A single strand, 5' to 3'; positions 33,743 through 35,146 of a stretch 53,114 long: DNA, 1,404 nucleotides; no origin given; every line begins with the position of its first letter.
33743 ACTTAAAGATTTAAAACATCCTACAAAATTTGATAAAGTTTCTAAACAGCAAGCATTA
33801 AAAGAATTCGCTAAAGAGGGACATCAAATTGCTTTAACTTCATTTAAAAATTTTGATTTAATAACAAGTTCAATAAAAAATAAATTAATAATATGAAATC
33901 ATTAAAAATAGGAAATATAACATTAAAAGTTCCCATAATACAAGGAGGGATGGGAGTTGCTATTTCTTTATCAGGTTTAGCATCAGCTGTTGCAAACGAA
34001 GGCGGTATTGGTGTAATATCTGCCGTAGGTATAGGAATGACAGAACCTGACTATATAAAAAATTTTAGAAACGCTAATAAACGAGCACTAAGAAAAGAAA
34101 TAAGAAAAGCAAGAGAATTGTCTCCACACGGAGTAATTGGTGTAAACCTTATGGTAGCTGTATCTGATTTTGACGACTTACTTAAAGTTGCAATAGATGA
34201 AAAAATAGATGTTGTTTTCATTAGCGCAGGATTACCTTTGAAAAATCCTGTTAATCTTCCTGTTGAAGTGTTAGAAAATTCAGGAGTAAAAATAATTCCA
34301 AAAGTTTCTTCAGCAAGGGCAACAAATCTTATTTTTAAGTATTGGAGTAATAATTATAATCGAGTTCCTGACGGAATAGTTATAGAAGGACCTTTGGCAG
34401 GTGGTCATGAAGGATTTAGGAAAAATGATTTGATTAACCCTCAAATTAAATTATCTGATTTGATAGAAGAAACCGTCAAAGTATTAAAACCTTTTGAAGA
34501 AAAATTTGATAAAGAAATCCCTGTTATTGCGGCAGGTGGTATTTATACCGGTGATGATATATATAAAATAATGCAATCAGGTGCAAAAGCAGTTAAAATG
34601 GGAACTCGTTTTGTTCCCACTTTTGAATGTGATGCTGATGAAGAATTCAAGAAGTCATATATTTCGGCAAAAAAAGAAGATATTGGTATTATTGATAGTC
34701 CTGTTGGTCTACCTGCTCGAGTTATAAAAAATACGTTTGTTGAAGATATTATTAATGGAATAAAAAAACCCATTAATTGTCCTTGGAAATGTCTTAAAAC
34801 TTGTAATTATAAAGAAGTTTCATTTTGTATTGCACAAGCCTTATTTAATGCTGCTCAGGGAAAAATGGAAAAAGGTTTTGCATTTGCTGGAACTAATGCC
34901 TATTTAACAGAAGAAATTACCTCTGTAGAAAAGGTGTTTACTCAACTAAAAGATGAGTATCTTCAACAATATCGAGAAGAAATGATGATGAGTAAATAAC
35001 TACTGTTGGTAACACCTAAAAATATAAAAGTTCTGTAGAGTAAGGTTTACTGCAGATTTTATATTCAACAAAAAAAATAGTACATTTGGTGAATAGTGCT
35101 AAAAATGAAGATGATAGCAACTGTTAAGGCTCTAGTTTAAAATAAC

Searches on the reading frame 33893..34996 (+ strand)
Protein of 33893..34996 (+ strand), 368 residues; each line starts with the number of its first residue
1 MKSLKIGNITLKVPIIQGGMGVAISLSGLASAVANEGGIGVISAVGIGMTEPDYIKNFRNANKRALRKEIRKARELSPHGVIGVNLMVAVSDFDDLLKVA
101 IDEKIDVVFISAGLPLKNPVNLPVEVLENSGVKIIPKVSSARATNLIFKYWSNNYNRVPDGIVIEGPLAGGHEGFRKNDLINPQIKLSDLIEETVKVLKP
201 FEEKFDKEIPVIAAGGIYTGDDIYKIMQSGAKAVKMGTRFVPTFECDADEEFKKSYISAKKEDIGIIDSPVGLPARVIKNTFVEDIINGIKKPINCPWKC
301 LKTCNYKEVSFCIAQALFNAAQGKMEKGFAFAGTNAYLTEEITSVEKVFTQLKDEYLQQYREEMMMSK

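Call 56: find_related_loci(query=window:33893-34996:+, collection=genome_contigs, flank=200)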
Query window:33893-34996:+ (368 aa) in genome_contigs; peptide patterns used: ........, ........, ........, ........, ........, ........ (x = any residue, [..] = any of these).
110 stretches matched a pattern; 25 encode a relative of the query (tblastn E <= 1e-3); 25 distinct loci.
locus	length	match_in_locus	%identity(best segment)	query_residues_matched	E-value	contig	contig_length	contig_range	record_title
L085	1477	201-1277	89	2-360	0e+0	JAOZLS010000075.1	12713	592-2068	MAG: Bacteroidales bacterium isolate GMC10.metabat2.88 NODE_3737_length_12713_cov_10.529784, whole genome shotgun sequen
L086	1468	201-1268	89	1-356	0e+0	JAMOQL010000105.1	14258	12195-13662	MAG: Bacteroidales bacterium isolate 4559-240_metabat2_scaf2bin.085 4559-240_scaffold_2273_c1, whole genome shotgun sequ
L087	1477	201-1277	88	1-359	0e+0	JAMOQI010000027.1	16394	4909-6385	MAG: Bacteroidales bacterium isolate 4559-240_metabat2_scaf2bin.068 4559-240_scaffold_1852_c1, whole genome shotgun sequ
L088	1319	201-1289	87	1-363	0e+0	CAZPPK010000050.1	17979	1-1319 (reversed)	MAG TPA_asm: uncultured Lentimicrobiaceae bacterium isolate SRP128015_co1_274 genome assembly, contig: NODE_4358_length_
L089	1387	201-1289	82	1-365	0e+0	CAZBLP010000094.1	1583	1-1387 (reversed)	MAG TPA_asm: uncultured bacterium isolate binchicken_co291_23 genome assembly, contig: NODE_53553_length_1583_cov_12.393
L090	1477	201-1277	82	1-359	0e+0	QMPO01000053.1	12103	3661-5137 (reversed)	MAG: Bacteroidetes bacterium isolate B17_G6 B17_Guay6_scaffold_03546, whole genome shotgun sequence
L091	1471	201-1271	73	1-357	0e+0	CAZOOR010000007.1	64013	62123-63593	MAG TPA_asm: uncultured Hyphomicrobiales bacterium isolate binchicken_co67_141 genome assembly, contig: NODE_333_length_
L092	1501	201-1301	62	1-368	5e-159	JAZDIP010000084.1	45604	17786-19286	MAG: bacterium isolate MEGAHIT-group-0.412 k141_16703912, whole genome shotgun sequence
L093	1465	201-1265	62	1-356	1e-156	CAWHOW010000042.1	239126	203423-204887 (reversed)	MAG: uncultured Bacteroidetes bacterium isolate MFD04780.bin.1.106 genome assembly, contig: contig_3093, whole genome sh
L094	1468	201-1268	63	1-356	7e-151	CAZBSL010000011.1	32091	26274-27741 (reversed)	MAG TPA_asm: uncultured Bacteroidales bacterium isolate binchicken_co243_243 genome assembly, contig: NODE_909_length_32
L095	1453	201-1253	53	3-358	2e-130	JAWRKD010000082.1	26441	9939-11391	MAG: Desulfovibrionaceae bacterium isolate ADS12 c_000000109895, whole genome shotgun sequence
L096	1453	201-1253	53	3-358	3e-131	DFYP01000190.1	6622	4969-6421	MAG TPA_asm: Desulfovibrio sp. UBA4079 UBA4079_contig_6614, whole genome shotgun sequence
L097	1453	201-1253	51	1-356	4e-127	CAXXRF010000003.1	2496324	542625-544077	MAG: Maridesulfovibrio sp. isolate e70aa17a-841f-4807-9201-b5078b9fa432 genome assembly, contig: contig_3, whole genome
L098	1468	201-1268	52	1-358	2e-126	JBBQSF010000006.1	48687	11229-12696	MAG: Bacteroidales bacterium isolate Co_metawrap_1733 Cmw_1733_k141_527111_length_48687_cov_42.0644, whole genome shotgu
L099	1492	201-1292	49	4-366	2e-124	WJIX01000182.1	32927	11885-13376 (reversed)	MAG: bacterium isolate Bin_043 k141_2699022, whole genome shotgun sequence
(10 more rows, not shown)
